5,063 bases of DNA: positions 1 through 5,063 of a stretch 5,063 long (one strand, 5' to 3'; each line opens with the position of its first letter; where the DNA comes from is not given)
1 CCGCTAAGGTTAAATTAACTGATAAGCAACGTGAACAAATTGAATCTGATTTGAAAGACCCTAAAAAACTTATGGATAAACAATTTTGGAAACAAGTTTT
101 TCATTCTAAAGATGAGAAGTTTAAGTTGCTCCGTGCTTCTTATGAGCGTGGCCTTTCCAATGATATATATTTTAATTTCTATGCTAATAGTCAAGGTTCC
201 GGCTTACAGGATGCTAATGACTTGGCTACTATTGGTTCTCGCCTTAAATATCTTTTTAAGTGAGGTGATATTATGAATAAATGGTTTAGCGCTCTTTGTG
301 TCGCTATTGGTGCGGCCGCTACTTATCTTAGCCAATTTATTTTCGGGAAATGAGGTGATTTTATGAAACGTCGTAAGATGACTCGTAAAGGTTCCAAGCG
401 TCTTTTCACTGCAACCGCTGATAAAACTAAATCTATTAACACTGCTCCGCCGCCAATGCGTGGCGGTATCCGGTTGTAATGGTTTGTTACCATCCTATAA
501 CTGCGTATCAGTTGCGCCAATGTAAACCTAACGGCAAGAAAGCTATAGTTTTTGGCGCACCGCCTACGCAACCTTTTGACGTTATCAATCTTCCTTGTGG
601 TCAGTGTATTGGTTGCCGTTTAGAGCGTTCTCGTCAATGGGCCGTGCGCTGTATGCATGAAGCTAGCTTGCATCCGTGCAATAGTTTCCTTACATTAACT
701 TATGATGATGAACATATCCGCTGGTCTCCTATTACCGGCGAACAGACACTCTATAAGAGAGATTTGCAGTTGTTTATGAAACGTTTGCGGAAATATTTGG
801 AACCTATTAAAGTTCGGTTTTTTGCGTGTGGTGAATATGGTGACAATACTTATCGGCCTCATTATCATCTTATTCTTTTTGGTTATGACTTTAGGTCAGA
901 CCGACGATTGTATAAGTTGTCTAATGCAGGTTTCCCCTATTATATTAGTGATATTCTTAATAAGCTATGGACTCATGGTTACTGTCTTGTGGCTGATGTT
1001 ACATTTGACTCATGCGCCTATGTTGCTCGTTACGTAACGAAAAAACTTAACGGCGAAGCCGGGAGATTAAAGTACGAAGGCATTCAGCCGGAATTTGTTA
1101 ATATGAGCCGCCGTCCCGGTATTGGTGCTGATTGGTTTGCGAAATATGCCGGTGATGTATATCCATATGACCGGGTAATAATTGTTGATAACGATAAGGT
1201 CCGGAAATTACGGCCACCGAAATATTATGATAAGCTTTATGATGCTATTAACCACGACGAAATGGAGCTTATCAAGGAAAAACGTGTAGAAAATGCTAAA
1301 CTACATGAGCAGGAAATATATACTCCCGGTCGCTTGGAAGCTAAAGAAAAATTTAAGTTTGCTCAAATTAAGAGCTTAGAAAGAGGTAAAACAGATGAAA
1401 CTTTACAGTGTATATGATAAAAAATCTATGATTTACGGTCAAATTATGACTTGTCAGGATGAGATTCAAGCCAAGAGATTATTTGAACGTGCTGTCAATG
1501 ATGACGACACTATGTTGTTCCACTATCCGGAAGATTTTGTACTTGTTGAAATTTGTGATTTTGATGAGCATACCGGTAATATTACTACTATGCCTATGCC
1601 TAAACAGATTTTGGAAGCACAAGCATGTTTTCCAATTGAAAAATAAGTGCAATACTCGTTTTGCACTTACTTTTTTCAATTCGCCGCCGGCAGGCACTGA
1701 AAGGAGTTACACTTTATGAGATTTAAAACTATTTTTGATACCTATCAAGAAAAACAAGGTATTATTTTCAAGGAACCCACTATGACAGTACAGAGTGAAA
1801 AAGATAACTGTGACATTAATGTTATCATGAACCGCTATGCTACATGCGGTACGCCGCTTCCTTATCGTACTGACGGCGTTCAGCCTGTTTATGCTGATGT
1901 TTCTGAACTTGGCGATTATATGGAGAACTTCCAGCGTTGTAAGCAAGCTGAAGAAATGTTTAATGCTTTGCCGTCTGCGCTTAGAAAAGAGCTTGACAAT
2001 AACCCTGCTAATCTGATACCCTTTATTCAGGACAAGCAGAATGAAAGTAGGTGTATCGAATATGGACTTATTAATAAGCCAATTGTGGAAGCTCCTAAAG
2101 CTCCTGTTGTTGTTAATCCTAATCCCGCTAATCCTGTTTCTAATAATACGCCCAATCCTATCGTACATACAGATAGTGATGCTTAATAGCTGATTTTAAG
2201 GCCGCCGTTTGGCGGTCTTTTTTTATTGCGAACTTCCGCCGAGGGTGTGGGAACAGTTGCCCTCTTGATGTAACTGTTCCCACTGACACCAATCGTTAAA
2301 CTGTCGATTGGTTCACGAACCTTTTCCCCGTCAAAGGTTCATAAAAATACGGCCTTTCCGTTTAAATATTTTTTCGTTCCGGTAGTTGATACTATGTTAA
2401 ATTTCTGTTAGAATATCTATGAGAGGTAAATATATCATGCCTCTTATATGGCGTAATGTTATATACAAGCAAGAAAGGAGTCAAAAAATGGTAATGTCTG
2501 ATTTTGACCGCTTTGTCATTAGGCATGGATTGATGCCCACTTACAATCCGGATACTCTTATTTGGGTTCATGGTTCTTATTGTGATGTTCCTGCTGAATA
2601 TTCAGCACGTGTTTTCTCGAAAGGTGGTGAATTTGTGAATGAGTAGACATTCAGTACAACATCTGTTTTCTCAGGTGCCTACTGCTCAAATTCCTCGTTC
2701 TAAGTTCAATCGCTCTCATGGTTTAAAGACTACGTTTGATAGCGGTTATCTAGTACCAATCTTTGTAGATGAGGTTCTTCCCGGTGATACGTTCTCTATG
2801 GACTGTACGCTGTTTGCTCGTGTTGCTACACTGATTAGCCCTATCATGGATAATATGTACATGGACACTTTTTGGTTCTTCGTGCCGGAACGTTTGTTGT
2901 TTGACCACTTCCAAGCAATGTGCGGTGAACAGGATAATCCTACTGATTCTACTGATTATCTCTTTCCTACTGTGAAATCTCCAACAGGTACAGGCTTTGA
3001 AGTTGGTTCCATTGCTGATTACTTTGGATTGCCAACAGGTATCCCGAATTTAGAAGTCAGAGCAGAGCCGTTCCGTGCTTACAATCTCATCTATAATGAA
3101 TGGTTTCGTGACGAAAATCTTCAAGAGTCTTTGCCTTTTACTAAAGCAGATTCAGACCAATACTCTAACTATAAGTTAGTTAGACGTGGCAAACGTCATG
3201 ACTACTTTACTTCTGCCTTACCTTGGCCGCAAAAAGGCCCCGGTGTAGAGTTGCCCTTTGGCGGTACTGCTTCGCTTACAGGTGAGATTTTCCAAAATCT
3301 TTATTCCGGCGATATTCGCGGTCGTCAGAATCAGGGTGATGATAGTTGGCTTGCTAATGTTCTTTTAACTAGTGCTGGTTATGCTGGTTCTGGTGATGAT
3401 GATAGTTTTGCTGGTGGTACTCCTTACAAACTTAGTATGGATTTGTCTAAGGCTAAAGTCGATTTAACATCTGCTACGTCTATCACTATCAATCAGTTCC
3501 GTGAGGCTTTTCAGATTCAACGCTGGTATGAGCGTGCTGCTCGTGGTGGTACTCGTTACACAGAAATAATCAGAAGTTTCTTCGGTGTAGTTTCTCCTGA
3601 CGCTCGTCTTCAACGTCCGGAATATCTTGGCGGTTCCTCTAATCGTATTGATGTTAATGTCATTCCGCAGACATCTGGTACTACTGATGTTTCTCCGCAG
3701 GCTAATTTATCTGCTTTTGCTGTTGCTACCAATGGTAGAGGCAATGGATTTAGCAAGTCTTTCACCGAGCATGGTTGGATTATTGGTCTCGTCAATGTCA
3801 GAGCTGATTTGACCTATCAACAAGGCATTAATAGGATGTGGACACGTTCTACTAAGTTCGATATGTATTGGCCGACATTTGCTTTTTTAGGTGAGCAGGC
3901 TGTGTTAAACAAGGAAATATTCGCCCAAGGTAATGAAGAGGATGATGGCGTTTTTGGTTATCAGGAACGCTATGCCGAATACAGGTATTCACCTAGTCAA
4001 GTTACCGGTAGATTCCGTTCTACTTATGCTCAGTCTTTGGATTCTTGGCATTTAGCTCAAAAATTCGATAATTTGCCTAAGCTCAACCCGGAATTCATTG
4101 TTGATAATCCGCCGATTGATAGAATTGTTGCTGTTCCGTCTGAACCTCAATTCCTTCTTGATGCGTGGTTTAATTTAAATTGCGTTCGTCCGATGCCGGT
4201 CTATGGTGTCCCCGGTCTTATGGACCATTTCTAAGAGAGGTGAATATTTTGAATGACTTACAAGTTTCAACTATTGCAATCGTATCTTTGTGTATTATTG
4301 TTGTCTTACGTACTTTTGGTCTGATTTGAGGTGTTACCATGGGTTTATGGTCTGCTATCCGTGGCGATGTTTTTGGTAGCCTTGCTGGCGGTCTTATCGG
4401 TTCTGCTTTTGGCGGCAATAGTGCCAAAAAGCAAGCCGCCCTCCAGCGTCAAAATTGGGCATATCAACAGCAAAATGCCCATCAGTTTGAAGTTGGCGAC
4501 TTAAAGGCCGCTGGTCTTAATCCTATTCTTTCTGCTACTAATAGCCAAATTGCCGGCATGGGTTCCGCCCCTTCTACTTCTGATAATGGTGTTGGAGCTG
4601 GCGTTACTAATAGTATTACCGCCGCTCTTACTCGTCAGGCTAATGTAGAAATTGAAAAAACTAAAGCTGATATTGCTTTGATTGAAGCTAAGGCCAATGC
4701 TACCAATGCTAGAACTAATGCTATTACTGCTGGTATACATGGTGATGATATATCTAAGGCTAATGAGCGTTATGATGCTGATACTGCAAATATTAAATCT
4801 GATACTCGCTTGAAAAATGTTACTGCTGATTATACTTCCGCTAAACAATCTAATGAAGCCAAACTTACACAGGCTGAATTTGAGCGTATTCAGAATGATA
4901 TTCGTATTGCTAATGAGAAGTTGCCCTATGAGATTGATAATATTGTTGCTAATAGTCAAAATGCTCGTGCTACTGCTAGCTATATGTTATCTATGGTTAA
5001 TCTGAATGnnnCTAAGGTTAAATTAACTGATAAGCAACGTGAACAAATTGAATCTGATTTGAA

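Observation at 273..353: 26-aa single-TM peptide between VP2 and the J-like gene, with a second of similar size between VP1 and VP2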

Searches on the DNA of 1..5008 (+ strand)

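Call 4: search_dna_similar(query=window:1-5008:+, collection=phages, mode=near, max_rows=30)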
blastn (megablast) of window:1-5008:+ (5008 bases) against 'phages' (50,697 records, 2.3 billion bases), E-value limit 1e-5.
Records with a match: 24; places in all: 24; records where one place covers at least 80% of the query: 2.
Best place of each record, by identity: 95-99% 4; 90-95% 7; 80-90% 12; 60-80% 1.
By first word of the organism name: Microviridae 11; Gokushovirus 4; Dulem 4; Gokushovirinae 3; robinz 1; Kummerowia 1.
By host as written in the record: - 7; Ciona robusta 4; porcine 3; monkey 2; Eulemur coronatus 2; Varecia variegata 2; fox 1; Petroica australis 1; and 2 more.
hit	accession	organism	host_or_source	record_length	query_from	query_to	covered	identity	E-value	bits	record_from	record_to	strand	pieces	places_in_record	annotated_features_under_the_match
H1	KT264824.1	Gokushovirus WZ-2015a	monkey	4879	1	5008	81%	86.8%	0e+0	4477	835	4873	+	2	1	VP4 | VP2 | VP1 | VP3 | VP5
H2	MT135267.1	Gokushovirinae sp.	porcine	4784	257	4815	81%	84.5%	0e+0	4004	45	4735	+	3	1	VP1 | VP4 | VP2 | VP3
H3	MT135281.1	Gokushovirinae sp.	porcine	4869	258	4818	78%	84.2%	0e+0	3745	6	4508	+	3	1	VP4 | VP2 | VP3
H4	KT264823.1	Gokushovirus WZ-2015a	monkey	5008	258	4327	74%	86.7%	0e+0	4096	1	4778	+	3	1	VP1 | VP4 | VP2 | VP3 | VP5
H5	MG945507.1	Microviridae sp.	pig feces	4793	257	4818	69%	85.2%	0e+0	3512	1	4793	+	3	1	similar to VP1 | similar to VP4 | similar to VP2 | similar to VP3 | similar to VP5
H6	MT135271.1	Gokushovirinae sp.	porcine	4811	257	4818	67%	86.2%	0e+0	3640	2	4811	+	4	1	VP1 | VP4 | VP2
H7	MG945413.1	Microviridae sp.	pig feces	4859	479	4818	64%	85.4%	0e+0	3314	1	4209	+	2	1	similar to VP1 | similar to VP4 | similar to VP2 | similar to VP3 | similar to hypothetical protein (x2) | and 1 other names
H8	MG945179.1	Microviridae sp.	pig feces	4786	257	3271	54%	84.9%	0e+0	2731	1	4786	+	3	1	similar to VP1 | similar to VP4 | similar to VP2 | similar to VP3 | similar to VP5 | and 1 other names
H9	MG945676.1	Microviridae sp.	pig feces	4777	257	3271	54%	84.6%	0e+0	2688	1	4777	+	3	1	similar to VP1 | similar to VP4 | similar to VP2 | similar to VP3 | similar to VP5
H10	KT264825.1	Gokushovirus WZ-2015a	fox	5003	3454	4237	16%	74.7%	2e-87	331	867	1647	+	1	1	VP1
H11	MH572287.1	Microviridae sp.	Ciona robusta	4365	4476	4539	1%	87.5%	3e-10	75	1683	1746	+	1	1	DNA pilot protein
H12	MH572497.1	Microviridae sp.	Ciona robusta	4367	4480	4539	1%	90.0%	2e-11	79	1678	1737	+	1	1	DNA pilot protein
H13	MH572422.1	Microviridae sp.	Ciona robusta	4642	2241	2296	1%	94.6%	4e-14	88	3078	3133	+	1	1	internal scaffolding protein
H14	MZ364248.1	robinz microvirus RP_78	Petroica australis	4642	3182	3242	1%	86.9%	1e-8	69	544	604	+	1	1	major capsid protein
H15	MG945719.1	Microviridae sp.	pig feces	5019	589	642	1%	94.4%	5e-13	84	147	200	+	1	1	similar to VP4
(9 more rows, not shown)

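Call 83: search_dna_similar(query=L124:5561-8140:+, collection=ecoli_genomes, mode=distant, max_rows=12, rows=spread)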
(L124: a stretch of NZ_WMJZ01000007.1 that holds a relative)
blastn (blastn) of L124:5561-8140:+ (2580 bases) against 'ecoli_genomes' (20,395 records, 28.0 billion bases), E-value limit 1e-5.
Records with a match: 7; places in all: 7; records where one place covers at least 80% of the query: 0.
Genomes with a match: 7 of 5426; with a place that covers at least 80% of the query: 0. Places per genome that has any: lowest 1, median 1, highest 1. On chromosomes: 7 places; on plasmids: 0.
Best place of each record, by identity: 60-80% 7.
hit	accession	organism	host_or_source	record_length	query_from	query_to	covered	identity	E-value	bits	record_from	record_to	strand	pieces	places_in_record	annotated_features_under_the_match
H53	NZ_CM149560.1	Escherichia coli strain MEI7BO1-21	Soil surface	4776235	34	2355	66%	70.4%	2e-103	786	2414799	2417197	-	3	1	major capsid protein | hypothetical protein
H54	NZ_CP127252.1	Escherichia coli strain C41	Bos taurus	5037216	34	2355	66%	70.2%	2e-103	779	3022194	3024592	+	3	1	major capsid protein | hypothetical protein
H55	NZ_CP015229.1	Escherichia coli strain 06-00048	alfalfa sprout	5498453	34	2238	61%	70.0%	2e-98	712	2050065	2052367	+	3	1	major capsid protein | hypothetical protein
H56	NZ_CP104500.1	Escherichia coli strain E9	Poultry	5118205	34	2233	60%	69.9%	2e-91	694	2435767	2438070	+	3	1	major capsid protein | hypothetical protein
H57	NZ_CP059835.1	Escherichia coli strain tcmA_3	swine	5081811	34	1644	54%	70.2%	2e-102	654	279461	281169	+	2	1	major capsid protein | hypothetical protein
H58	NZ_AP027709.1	Escherichia coli strain PSS-15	Homo sapiens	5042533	34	1644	54%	70.2%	3e-101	649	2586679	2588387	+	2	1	major capsid protein | hypothetical protein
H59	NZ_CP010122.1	Escherichia coli strain C5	cow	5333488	34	1596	52%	71.0%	6e-91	669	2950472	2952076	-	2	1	major capsid protein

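Call 84: get_annotated_region(hit=H53, flank=2600)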
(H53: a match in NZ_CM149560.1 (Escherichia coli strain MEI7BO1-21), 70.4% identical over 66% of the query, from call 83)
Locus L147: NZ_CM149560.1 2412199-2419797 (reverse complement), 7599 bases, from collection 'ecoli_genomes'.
description: Escherichia coli strain MEI7BO1-21 chromosome, whole genome shotgun sequence
organism: Escherichia coli strain MEI7BO1-21 (NCBI taxid 562)
replicon: chromosome; assembly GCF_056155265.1
host: -; source: Soil surface; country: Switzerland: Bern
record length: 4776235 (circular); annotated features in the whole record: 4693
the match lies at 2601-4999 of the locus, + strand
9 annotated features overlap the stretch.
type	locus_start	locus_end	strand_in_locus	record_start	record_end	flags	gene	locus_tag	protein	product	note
CDS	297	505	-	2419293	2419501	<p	-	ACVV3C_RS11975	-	helix-turn-helix domain-containing protein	frameshifted; incomplete; partial in the middle of a contig; missing N-terminus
CDS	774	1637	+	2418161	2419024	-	-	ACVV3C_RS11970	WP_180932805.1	rolling circle replication-associated protein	-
CDS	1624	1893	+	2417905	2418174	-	-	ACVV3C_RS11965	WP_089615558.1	hypothetical protein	-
CDS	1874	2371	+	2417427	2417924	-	-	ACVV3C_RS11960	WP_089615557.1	hypothetical protein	-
CDS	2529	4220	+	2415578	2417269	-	-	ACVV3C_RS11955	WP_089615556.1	major capsid protein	-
CDS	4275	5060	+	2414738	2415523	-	-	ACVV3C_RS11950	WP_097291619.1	hypothetical protein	-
CDS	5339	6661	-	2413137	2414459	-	hipA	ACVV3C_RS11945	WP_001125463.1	type II toxin-antitoxin system serine/threonine protein kinase toxin HipA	-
CDS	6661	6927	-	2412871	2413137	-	hipB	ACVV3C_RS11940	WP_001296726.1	type II toxin-antitoxin system antitoxin HipB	-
CDS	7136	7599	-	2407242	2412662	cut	-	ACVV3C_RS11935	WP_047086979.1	ECSE_1600 family autotransporter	-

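Call 85: get_annotated_region(hit=H55, flank=2600)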
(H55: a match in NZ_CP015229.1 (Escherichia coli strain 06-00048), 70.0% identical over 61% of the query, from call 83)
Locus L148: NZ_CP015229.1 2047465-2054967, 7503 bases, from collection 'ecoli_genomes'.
description: Escherichia coli strain 06-00048 chromosome, complete genome
organism: Escherichia coli strain 06-00048 (NCBI taxid 562)
replicon: chromosome; assembly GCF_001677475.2
host: -; source: alfalfa sprout; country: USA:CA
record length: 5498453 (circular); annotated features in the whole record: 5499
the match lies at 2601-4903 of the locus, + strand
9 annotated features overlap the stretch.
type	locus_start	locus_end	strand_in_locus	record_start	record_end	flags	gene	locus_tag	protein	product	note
CDS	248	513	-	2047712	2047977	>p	-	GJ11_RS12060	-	helix-turn-helix domain-containing protein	frameshifted; incomplete; partial in the middle of a contig; missing N-terminus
CDS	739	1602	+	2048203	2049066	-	-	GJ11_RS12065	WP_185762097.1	rolling circle replication-associated protein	-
CDS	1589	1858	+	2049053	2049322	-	-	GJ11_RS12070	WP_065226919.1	hypothetical protein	-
CDS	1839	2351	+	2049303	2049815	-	-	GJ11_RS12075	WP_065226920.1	hypothetical protein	-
CDS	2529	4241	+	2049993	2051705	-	-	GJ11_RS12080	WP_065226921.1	major capsid protein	-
CDS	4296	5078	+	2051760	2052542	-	-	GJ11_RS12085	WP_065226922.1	hypothetical protein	-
CDS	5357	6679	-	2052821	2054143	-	hipA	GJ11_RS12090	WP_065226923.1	type II toxin-antitoxin system serine/threonine protein kinase toxin HipA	-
CDS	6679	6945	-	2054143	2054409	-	hipB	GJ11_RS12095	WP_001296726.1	type II toxin-antitoxin system antitoxin HipB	-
CDS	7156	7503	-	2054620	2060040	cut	-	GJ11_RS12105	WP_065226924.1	ECSE_1600 family autotransporter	-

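Call 86: get_annotated_region(hit=H56, flank=2600)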
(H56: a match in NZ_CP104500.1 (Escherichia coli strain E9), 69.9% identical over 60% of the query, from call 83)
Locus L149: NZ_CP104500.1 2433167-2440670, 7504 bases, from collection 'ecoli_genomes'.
description: Escherichia coli strain E9 chromosome, complete genome
organism: Escherichia coli strain E9 (NCBI taxid 562)
replicon: chromosome; assembly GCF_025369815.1
host: Poultry; source: Broiler; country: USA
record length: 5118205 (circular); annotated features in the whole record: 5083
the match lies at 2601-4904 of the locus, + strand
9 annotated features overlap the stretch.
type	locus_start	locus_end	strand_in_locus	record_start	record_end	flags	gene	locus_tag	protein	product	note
CDS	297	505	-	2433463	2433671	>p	-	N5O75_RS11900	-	helix-turn-helix domain-containing protein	frameshifted; incomplete; partial in the middle of a contig; missing N-terminus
CDS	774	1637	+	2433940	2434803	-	-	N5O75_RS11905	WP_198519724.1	rolling circle replication-associated protein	-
CDS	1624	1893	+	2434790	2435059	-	-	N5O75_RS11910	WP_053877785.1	hypothetical protein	-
CDS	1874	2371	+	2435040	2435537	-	-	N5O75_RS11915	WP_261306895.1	hypothetical protein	-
CDS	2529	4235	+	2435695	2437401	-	-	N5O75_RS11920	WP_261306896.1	major capsid protein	-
CDS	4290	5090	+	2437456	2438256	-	-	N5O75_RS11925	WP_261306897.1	hypothetical protein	-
CDS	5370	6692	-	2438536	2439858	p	hipA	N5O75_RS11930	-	type II toxin-antitoxin system serine/threonine protein kinase toxin HipA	internal stop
CDS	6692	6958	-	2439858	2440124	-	hipB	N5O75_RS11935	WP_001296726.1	type II toxin-antitoxin system antitoxin HipB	-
CDS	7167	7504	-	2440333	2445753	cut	-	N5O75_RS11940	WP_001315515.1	ECSE_1600 family autotransporter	-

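Call 87: get_annotated_region(hit=H57, flank=3000)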
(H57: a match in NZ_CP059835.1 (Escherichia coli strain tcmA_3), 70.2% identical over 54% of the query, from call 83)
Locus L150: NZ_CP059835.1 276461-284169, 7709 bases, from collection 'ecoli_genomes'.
description: Escherichia coli strain tcmA_3 chromosome, complete genome
organism: Escherichia coli strain tcmA_3 (NCBI taxid 562)
replicon: chromosome; assembly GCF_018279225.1
host: swine; source: liver; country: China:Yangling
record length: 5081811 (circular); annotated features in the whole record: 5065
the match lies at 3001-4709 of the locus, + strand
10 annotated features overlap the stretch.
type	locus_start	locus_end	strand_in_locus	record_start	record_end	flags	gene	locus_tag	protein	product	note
CDS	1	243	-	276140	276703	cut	fimA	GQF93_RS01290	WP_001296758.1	type 1 fimbrial major subunit FimA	-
CDS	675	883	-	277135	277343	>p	-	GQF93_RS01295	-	helix-turn-helix domain-containing protein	frameshifted; incomplete; partial in the middle of a contig; missing N-terminus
CDS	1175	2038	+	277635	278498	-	-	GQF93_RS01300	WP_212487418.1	rolling circle replication-associated protein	-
CDS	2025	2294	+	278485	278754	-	-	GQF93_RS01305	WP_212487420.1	hypothetical protein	-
CDS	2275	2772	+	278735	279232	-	-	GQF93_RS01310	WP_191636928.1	hypothetical protein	-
CDS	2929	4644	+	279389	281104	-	-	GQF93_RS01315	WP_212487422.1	major capsid protein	-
CDS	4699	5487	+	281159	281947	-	-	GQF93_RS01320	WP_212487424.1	hypothetical protein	-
CDS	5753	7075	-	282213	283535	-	hipA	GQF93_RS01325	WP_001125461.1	type II toxin-antitoxin system serine/threonine protein kinase toxin HipA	-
CDS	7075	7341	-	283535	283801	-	hipB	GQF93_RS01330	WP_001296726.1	type II toxin-antitoxin system antitoxin HipB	-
CDS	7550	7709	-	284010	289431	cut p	-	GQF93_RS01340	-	ECSE_1600 family autotransporter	frameshifted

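Call 88: get_annotated_region(hit=H59, flank=3000)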
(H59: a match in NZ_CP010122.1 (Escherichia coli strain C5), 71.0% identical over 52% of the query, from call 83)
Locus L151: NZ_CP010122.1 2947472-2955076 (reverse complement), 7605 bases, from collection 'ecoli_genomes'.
description: Escherichia coli strain C5 chromosome, complete genome
organism: Escherichia coli strain C5 (NCBI taxid 562)
replicon: chromosome; assembly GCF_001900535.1
host: cow; source: -; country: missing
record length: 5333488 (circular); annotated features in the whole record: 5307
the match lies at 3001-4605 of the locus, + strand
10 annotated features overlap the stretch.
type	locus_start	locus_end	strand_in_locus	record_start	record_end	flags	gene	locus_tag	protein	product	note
CDS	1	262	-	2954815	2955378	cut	fimA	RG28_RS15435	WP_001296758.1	type 1 fimbrial major subunit FimA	-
CDS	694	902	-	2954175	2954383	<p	-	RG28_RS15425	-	helix-turn-helix domain-containing protein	frameshifted; incomplete; partial in the middle of a contig; missing N-terminus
CDS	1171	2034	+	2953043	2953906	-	-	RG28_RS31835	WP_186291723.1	rolling circle replication-associated protein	-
CDS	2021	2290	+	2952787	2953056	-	-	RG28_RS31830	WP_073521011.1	hypothetical protein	-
CDS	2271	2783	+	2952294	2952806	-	-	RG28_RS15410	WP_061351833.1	hypothetical protein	-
CDS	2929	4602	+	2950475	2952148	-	-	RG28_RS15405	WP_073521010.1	major capsid protein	-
CDS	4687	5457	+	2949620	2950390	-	-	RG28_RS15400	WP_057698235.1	hypothetical protein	-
CDS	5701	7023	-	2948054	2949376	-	hipA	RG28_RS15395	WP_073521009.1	type II toxin-antitoxin system serine/threonine protein kinase toxin HipA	-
CDS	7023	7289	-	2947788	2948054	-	hipB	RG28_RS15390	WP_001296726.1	type II toxin-antitoxin system antitoxin HipB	-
CDS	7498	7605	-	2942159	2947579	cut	-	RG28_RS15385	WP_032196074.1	ECSE_1600 family autotransporter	-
